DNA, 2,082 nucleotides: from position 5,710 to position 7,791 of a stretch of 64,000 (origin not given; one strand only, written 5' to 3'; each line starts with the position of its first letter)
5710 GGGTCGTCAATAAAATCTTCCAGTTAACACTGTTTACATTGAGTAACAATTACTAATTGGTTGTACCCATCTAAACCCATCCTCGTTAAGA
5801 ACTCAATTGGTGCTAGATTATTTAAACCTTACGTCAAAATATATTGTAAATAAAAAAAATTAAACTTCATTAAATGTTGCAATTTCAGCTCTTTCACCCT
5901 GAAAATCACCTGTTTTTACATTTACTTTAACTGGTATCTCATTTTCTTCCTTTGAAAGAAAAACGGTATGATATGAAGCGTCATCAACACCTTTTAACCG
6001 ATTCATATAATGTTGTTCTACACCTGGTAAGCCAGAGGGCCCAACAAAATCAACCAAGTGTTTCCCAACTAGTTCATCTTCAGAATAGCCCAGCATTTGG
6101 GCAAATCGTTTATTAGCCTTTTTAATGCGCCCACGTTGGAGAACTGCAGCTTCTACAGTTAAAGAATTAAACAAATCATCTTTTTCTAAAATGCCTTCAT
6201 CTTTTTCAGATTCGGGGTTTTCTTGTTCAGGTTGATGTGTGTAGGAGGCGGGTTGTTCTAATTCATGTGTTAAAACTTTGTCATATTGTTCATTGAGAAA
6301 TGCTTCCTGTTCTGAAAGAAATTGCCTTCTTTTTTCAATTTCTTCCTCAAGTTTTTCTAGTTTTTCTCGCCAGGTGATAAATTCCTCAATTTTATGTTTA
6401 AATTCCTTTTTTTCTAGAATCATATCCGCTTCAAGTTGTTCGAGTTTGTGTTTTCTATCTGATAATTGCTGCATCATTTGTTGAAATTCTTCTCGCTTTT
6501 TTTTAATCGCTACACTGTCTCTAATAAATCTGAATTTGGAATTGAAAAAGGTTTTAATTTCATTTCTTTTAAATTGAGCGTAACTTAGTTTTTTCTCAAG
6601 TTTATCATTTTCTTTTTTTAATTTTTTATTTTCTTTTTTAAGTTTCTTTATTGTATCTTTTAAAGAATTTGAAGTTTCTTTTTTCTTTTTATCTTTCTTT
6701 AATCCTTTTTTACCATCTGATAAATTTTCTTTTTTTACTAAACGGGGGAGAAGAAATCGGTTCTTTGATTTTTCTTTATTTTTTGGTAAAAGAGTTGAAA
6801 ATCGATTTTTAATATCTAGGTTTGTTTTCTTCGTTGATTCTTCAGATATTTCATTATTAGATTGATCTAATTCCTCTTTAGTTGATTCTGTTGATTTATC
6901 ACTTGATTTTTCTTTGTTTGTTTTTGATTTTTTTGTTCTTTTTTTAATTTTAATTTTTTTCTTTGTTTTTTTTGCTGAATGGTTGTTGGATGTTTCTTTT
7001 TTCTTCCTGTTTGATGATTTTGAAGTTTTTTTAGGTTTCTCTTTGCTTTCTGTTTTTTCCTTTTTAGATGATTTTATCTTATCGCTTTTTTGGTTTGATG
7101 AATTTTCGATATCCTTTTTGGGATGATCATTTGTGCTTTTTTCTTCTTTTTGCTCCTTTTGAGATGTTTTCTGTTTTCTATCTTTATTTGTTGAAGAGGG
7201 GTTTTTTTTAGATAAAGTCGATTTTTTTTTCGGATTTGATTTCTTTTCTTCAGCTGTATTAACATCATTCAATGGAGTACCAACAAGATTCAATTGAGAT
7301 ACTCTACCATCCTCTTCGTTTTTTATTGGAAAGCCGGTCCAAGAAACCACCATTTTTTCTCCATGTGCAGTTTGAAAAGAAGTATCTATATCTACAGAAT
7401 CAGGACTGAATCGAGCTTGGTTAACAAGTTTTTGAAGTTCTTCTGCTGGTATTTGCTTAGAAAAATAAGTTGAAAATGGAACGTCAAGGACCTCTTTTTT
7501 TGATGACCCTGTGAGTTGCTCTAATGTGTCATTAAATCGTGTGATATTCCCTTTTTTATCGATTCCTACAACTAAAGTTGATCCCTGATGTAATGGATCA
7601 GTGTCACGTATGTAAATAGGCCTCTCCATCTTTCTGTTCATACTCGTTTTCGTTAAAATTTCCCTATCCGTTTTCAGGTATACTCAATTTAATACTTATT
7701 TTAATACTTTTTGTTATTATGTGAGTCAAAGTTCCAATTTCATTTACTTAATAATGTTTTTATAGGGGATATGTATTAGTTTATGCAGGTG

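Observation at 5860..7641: PAS - ~230-aa poly-lysine/serine disordered region - coiled coil - PAS protein divergent from the fla operon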

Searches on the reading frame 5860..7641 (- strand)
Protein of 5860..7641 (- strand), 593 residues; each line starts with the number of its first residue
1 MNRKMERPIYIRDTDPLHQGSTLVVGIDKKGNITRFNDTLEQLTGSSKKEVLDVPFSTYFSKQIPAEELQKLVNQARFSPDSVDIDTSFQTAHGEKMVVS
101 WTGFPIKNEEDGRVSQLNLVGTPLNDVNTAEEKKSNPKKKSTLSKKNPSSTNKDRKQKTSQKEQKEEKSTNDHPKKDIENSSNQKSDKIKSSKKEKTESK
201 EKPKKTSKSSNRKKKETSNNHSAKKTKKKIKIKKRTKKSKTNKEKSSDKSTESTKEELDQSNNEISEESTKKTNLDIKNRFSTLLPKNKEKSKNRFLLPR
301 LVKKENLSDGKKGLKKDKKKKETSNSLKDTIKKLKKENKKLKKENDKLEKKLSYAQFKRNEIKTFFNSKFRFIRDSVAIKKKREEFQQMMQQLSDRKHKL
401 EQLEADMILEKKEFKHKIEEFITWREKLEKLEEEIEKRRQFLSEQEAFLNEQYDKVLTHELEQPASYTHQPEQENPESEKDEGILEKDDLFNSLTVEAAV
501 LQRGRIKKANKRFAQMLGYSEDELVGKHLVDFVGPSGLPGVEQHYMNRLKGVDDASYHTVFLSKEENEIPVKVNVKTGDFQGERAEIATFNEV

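Call 5: search_protein_families(library=pfam, proteins=[window:5860-7641:-], max_evalue=0.01)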
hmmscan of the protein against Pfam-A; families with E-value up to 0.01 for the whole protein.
window:5860-7641:- (593 aa): 5 families
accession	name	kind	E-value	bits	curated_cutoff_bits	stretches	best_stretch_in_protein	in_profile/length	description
PF13426.13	PAS_9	-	5.5e-19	68.8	27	2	25-114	6-91/103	PAS domain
PF00989.32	PAS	-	2.5e-12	47.3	22.6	2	22-99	12-89/113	PAS fold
PF08448.16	PAS_4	-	7.4e-08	33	23.1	1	504-548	15-58/110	PAS fold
PF08447.18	PAS_3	-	1.5e-07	32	25.6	1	508-557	3-54/89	PAS fold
PF13188.13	PAS_8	-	4.8e-07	29.9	21.8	1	502-526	17-44/65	PAS domain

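Call 6: search_protein_families(library=ncbifam, proteins=[window:5860-7641:-], max_evalue=0.01)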
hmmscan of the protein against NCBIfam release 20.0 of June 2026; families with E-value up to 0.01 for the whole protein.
window:5860-7641:- (593 aa): 5 families
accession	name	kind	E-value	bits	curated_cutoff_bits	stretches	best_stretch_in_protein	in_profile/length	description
TIGR00229.1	sensory_box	domain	2.5e-17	63.2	22.9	2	499-578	20-100/126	PAS domain S-box protein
NF008468.0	PRK11360.1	equivalog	9e-05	21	646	1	24-97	281-352/616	two-component system sensor histidine kinase AtoS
TIGR02373.1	photo_yellow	equivalog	0.00018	21.6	143.05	0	25-71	30-73/124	photoactive yellow protein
NF007474.0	PRK10060.1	equivalog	0.00043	18.6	782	1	22-98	122-198/663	cyclic di-GMP phosphodiesterase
NF007298.0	PRK09776.1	equivalog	0.0047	14.8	1135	0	499-527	317-345/1111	diguanylate cyclase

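Call 9: find_homologous_proteins(query=window:5860-7641:-, max_evalue=0.001)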
Query window:5860-7641:- (593 aa): 38 proteins with E <= 0.001 among 8000 candidates.
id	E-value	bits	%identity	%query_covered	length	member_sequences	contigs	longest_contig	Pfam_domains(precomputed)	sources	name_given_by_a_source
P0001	0.0e+0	1209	99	99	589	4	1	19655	PF08447.19,PF13426.14,PF13188.14,PF08448.17,PF00989.32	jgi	-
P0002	2.8e-241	820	68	100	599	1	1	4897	PF08447.19,PF13426.14,PF13188.14,PF08448.17,PF00989.32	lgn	-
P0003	9.6e-239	812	68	99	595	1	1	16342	PF08447.19,PF13426.14,PF13188.14,PF08448.17,PF00989.32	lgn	-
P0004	1.8e-215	735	82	46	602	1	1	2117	PF08447.19,PF13426.14,PF13188.14,PF08448.17,PF00989.32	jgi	jgi:PAS domain S-box-containing protein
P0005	1.5e-204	699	79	47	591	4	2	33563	PF08447.19,PF13426.14,PF13188.14,PF08448.17,PF00989.32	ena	-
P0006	1.3e-197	676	76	47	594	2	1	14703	PF08447.19,PF13426.14,PF13188.14,PF08448.17,PF00989.32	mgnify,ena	mgnify:CR=1 FL=1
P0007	5.4e-197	674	61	99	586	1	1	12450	PF08447.19,PF13426.14,PF13188.14,PF08448.17,PF00989.32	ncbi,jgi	-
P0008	1.2e-196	673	59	100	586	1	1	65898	PF08447.19,PF13426.14,PF00989.32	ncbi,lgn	-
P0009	5.5e-196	671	78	45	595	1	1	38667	PF08447.19,PF13426.14,PF13188.14,PF08448.17,PF00989.32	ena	-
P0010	5.7e-196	671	61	100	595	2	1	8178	PF08447.19,PF13426.14,PF13188.14,PF08448.17,PF00989.32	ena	-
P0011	5.4e-191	655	59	35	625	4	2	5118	PF08447.19,PF13426.14,PF08448.17,PF00989.32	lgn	-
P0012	1.5e-190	653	75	21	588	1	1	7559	PF08447.19,PF13426.14,PF13188.14,PF08448.17,PF00989.32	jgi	-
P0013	3.4e-188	645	59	31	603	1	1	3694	PF08447.19,PF13426.14,PF13188.14,PF08448.17,PF00989.32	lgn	-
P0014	1.5e-187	643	76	45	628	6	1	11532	PF08447.19,PF13426.14,PF08448.17,PF00989.32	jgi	jgi:PAS domain S-box-containing protein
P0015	2.6e-185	636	78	21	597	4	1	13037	PF08447.19,PF13426.14,PF00989.32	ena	-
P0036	6.7e-45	172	34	45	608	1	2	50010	PF08447.19,PF13426.14,PF13188.14,PF08448.17,PF00989.32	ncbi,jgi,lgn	-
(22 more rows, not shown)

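Call 12: find_related_loci(query=A1, collection=genome_contigs, flank=10000)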
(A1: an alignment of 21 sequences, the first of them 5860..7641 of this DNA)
Query A1 (593 aa) in genome_contigs; peptide patterns used: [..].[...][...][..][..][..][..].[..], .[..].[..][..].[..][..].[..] (x = any residue, [..] = any of these).
120 stretches matched a pattern; 28 encode a relative of the query (tblastn E <= 1e-3); 28 distinct loci.
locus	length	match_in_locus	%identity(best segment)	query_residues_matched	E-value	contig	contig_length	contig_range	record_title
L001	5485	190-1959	61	1-593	0e+0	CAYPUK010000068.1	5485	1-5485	MAG TPA_asm: uncultured Thermoplasmatales archaeon isolate SRP067234_co1_39 genome assembly, contig: k99_4334, whole gen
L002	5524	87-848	75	342-593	1e-119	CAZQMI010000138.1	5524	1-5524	MAG TPA_asm: uncultured Thermoplasmatales archaeon isolate SRP332253_co2_224 genome assembly, contig: NODE_16049_length_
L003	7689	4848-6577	60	16-592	8e-104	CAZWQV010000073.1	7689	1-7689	MAG TPA_asm: uncultured Thermoplasmatales archaeon isolate binchicken_co129_722 genome assembly, contig: NODE_31654_leng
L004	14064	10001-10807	58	327-592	1e-97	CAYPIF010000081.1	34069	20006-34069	MAG TPA_asm: uncultured Thermoplasmatales archaeon isolate SRP067234_co1_304 genome assembly, contig: k99_189947, whole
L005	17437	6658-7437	65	334-592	2e-97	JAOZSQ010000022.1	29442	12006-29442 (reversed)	MAG: Thermoplasmatota archaeon isolate GMC6.metabat2.56_sub GMC6_863_length_29442_cov_17.822132, whole genome shotgun se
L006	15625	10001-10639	58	1-218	4e-69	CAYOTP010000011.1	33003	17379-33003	MAG TPA_asm: uncultured Thermoplasmatales archaeon isolate SRP332253_co1_29 genome assembly, contig: NODE_1808_length_33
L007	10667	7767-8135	77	1-123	3e-61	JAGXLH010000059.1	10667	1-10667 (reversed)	MAG: Thermoplasmatota archaeon isolate GSL_GSL3510_11 NODE_949_length_10667_cov_9.97979, whole genome shotgun sequence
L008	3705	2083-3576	28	11-588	1e-46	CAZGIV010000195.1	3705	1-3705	MAG TPA_asm: uncultured Thermoplasmatales archaeon isolate binchicken_co94_67 genome assembly, contig: NODE_41254_length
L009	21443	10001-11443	28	17-590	2e-46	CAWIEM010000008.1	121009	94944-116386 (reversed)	MAG: uncultured Thermoplasmata archaeon isolate MFD00709.bin.2.100 genome assembly, contig: contig_14586, whole genome s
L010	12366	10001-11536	27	3-591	9e-42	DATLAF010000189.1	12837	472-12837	MAG TPA_asm: Thermoplasmatota archaeon isolate SMAG_U14264 k141_2807209, whole genome shotgun sequence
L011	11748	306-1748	35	17-590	3e-41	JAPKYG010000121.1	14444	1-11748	MAG: Methanobacteriota archaeon isolate LacPavin_0920_SED3_MAG_41_62 LacPavin_0920_SED3_scaffold_2486606, whole genome s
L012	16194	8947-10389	37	17-590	4e-40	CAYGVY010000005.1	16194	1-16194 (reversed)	MAG TPA_asm: uncultured Thermoplasmatales archaeon isolate ERP119294_co4_107 genome assembly, contig: NODE_3321_length_1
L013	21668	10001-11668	27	23-591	1e-39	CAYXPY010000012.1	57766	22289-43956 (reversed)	MAG TPA_asm: uncultured Thermoplasmatales archaeon isolate binchicken_co190_433 genome assembly, contig: NODE_1207_lengt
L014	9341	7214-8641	38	23-591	2e-39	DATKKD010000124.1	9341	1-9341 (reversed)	MAG TPA_asm: Thermoplasmatota archaeon isolate SMAG_U14648 k141_4525903, whole genome shotgun sequence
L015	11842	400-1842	35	17-591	8e-39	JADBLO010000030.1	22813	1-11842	MAG: Thermoplasmata archaeon isolate Bin3_14.8m NODE_117_length_22813_cov_16.264566, whole genome shotgun sequence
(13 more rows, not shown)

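Call 30: search_solved_structures(query=A2, max_evalue=0.01, show_alignments=2)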
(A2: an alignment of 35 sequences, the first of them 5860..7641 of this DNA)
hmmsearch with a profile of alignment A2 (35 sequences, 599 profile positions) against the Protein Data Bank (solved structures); distinct sequences matched with E-value up to 0.01: 7.
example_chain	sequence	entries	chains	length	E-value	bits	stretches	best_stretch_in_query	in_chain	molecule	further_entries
6dgg_A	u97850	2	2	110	1e-05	27.6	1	20-97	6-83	RpfR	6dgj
9irk_C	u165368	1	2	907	0.0036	19.2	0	23-123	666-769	Phytochrome B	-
9iuz_B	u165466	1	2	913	0.0037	19.2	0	23-123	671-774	Phytochrome B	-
7rzw_A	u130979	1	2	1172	0.0062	18.4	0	23-123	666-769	Phytochrome B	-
8yb4_B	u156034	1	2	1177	0.0063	18.4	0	23-123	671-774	phytochrome B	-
9itf_C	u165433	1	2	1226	0.0068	18.3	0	23-123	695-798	Phytochrome B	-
9jlb_A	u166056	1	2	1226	0.0068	18.3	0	23-123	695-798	Phytochrome B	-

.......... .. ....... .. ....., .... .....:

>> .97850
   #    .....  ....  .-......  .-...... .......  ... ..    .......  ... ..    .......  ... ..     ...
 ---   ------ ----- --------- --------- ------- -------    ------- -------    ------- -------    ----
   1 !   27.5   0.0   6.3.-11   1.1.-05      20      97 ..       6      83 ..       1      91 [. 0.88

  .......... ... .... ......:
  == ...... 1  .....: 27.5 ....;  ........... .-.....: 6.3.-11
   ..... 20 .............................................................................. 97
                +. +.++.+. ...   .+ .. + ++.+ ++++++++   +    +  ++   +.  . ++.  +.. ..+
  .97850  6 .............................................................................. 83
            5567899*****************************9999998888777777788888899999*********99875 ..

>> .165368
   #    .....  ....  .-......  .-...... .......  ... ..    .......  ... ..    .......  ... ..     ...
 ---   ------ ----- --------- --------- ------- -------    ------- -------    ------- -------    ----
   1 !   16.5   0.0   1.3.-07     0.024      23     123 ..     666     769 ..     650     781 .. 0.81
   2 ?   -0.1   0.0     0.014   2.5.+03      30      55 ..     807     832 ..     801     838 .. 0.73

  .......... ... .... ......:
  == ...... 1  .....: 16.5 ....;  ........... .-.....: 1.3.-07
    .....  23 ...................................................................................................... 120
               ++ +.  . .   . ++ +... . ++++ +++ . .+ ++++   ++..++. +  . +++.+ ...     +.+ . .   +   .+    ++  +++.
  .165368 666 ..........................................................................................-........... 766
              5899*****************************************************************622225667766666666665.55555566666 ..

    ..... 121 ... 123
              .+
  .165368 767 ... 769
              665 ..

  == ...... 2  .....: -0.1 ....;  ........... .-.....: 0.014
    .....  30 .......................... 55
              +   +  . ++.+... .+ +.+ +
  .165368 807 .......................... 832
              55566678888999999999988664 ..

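Call 33: predict_structure(alignment_id=A2)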
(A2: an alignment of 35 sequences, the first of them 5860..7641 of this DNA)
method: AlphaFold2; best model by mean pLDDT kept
length: 593 residues; sequences in the alignment: 35
mean_pLDDT: 63.8   pTM: 0.26
mean pLDDT of the five models: 63.8, 63.8, 63.8, 63.3, 63.0
residues with pLDDT >= 90: 97; 70-90: 243; 50-70: 17; < 50: 236
segments of 3 or more residues with pLDDT < 50: 1-11, 13-19, 126-321, 464-485
pLDDT, mean of each block of 10 residues (from residue 1): 43 47 83 87 85 88 86 82 83 82 84 81 57 28 27 28 29 26 28 27 29 29 40 40 27 26 29 30 29 28 28 34 69 87 89 83 78 77 89 93 92 93 93 92 88 77 45 36 53 81 90 89 89 89 87 86 90 87 87 85
secondary structure, 60 per line:
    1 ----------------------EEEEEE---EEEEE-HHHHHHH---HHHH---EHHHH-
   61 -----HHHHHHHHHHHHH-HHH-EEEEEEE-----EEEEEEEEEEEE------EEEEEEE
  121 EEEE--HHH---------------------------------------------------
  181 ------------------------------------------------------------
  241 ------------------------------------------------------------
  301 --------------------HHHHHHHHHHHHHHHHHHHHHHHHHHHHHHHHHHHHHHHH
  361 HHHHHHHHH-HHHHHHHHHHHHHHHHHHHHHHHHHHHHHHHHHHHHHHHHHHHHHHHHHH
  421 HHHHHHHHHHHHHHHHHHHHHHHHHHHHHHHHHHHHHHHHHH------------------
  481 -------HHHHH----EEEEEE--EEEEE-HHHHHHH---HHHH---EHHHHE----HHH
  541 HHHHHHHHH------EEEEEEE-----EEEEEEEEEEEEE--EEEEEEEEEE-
elements in order: E23-28 E32-36 H38-44 H48-51 H56-59 H66-78 E84-90 E96-107 E114-124 H321-369 H371-462 H488-492 E497-502 E505-509 H511-517 H521-524 H529-532 H538-549 E556-562 E568-580 E583-592

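Call 44: search_protein_families(library=pfam, alignment_id=A4, max_evalue=0.001)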
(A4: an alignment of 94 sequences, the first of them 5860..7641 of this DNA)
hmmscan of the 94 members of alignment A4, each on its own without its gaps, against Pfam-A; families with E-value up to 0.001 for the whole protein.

A. member 1, window:5860-7641:- (593 aa): 5 families
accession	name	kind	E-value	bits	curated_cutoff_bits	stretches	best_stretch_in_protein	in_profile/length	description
PF13426.13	PAS_9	-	5.5e-19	68.8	27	2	25-114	6-91/103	PAS domain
PF00989.32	PAS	-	2.5e-12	47.3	22.6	1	22-99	12-89/113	PAS fold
PF08448.16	PAS_4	-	7.4e-08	33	23.1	0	504-548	15-58/110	PAS fold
PF08447.18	PAS_3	-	1.5e-07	32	25.6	0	508-557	3-54/89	PAS fold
PF13188.13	PAS_8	-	4.8e-07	29.9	21.8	0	502-526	17-44/65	PAS domain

B. families by the number of members that match (of 94 scanned): 33 families (the first 25 are shown)
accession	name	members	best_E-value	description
PF13426.13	PAS_9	91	3.1e-25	PAS domain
PF00989.32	PAS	90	8.4e-19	PAS fold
PF08447.18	PAS_3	79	1.9e-15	PAS fold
PF13188.13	PAS_8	56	2.4e-10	PAS domain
PF08448.16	PAS_4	51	6.6e-12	PAS fold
PF18095.7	PAS_12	9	1.2e-06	UPF0242 C-terminal PAS-like domain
PF24820.1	Diguanyl_cycl_sensor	2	0.00043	Diguanylate cyclase-like sensor domain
PF14598.12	PAS_11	2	0.00097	PAS domain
PF08614.16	ATG16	1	8e-14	Autophagy protein 16 (ATG16)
PF19220.6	Rod_CreS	1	4.5e-11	Crescentin, rod domain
PF10174.14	Cast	1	1.8e-09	RIM-binding protein of the cytomatrix active zone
PF13401.12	AAA_22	1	6.7e-07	AAA domain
PF10186.14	ATG14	1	8.1e-07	Vacuolar sorting 38 and autophagy-related subunit 14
PF13870.11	CCDC113_CCDC96_CC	1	8.3e-06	CCDC113/CCDC96, coiled-coil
PF13166.12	AAA_13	1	1.8e-05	AAA domain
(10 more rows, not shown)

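Call 46: find_encoding_contigs(protein=P0036, flank=10000, max_places=3)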
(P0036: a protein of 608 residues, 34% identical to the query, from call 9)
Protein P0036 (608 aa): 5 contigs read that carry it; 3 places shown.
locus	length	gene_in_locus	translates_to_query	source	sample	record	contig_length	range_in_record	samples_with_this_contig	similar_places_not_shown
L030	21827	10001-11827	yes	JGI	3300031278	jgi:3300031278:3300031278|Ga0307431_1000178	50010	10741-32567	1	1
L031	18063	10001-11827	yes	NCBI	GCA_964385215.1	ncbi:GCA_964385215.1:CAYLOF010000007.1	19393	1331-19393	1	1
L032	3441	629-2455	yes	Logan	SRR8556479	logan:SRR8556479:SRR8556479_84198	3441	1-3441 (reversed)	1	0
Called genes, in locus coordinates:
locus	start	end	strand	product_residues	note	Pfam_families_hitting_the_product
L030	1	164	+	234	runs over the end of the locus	PF01917:Flagellin_arch-type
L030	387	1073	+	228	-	PF01917:Flagellin_arch-type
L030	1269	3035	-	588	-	PF00482:T2SSF (weak)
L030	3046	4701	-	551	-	PF00437:T2SSE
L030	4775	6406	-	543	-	PF00437:T2SSE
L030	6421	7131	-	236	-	PF06745:ATPase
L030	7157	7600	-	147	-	PF01917:Flagellin_arch-type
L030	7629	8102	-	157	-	PF01917:Flagellin_arch-type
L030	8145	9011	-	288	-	PF04659:Arch_fla_DE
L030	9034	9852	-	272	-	PF05377:FlaC_arch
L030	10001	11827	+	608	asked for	PF00989:PAS, PF08448:PAS_4 (faint), PF13188:PAS_8 (faint), PF08447:PAS_3 (faint), PF13426:PAS_9 (weak)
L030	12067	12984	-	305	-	PF01917:Flagellin_arch-type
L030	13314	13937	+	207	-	PF01917:Flagellin_arch-type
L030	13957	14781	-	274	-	-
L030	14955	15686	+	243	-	-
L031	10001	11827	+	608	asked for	PF00989:PAS, PF08448:PAS_4 (faint), PF13188:PAS_8 (faint), PF08447:PAS_3 (faint), PF13426:PAS_9 (weak)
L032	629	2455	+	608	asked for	PF00989:PAS, PF08448:PAS_4 (faint), PF13188:PAS_8 (faint), PF08447:PAS_3 (faint), PF13426:PAS_9 (weak)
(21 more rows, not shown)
